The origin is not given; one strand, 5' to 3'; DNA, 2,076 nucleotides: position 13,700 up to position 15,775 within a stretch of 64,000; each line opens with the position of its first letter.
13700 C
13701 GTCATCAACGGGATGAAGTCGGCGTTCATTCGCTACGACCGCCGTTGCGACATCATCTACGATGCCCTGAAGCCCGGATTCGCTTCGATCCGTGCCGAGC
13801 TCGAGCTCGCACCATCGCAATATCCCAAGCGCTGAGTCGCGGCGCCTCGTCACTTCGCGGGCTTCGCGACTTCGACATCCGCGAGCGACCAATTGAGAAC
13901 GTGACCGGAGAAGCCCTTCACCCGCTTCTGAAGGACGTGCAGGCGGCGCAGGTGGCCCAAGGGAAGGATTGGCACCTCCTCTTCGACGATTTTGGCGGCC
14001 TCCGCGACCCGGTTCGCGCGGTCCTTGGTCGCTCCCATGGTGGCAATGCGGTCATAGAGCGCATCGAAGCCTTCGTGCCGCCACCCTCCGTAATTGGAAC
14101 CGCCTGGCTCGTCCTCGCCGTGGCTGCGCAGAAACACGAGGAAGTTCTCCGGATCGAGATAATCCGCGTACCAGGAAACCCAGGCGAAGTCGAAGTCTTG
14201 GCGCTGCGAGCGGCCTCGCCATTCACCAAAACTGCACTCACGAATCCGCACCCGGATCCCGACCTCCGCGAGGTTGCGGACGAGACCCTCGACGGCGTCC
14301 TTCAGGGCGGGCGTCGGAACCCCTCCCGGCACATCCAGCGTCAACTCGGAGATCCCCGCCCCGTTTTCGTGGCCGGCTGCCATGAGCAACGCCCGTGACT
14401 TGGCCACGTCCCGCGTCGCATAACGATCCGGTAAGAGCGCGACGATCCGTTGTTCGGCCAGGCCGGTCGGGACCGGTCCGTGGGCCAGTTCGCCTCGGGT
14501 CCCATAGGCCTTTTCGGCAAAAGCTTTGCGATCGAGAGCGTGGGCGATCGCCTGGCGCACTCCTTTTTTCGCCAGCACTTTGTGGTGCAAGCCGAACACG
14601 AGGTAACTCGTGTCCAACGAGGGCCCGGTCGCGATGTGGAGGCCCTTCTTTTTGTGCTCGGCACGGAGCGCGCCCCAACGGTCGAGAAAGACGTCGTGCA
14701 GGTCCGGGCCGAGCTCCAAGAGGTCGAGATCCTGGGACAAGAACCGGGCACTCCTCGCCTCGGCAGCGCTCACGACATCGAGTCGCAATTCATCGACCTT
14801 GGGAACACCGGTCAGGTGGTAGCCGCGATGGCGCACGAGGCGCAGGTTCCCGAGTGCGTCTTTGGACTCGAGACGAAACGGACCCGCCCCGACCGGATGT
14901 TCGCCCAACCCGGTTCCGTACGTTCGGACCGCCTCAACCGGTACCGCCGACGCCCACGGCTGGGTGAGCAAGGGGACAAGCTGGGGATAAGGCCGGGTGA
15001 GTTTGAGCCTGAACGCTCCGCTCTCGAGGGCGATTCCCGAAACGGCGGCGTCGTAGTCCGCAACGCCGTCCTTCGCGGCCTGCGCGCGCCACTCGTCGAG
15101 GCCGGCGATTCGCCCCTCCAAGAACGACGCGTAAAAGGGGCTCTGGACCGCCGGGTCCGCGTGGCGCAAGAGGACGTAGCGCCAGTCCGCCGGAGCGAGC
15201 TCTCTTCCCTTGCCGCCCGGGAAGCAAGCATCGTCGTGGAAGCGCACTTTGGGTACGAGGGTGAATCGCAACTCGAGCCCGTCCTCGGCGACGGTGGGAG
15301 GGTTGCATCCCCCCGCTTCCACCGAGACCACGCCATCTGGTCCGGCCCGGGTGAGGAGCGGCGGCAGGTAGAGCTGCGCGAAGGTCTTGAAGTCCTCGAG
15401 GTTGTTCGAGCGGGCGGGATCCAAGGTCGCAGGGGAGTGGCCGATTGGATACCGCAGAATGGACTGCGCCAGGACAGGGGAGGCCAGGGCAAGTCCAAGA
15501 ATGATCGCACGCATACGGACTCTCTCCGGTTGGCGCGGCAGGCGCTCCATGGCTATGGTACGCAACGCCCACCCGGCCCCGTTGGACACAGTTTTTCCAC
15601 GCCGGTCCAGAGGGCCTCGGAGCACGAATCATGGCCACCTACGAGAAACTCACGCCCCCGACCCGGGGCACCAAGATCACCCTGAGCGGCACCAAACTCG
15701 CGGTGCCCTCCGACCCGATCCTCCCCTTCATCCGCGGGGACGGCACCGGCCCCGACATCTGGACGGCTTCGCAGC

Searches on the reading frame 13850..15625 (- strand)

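Call 24: search_protein_families(library=pfam, proteins=[window:13850-15625:-], max_evalue=0.00001)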
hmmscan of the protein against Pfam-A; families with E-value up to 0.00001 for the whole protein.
window:13850-15625:- (591 aa): 1 family
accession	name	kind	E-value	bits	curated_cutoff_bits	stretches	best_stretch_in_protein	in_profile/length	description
PF00496.27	SBP_bac_5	-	6.8e-56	190.4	32.4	1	111-503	11-364/368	Bacterial extracellular solute-binding proteins, family 5 Middle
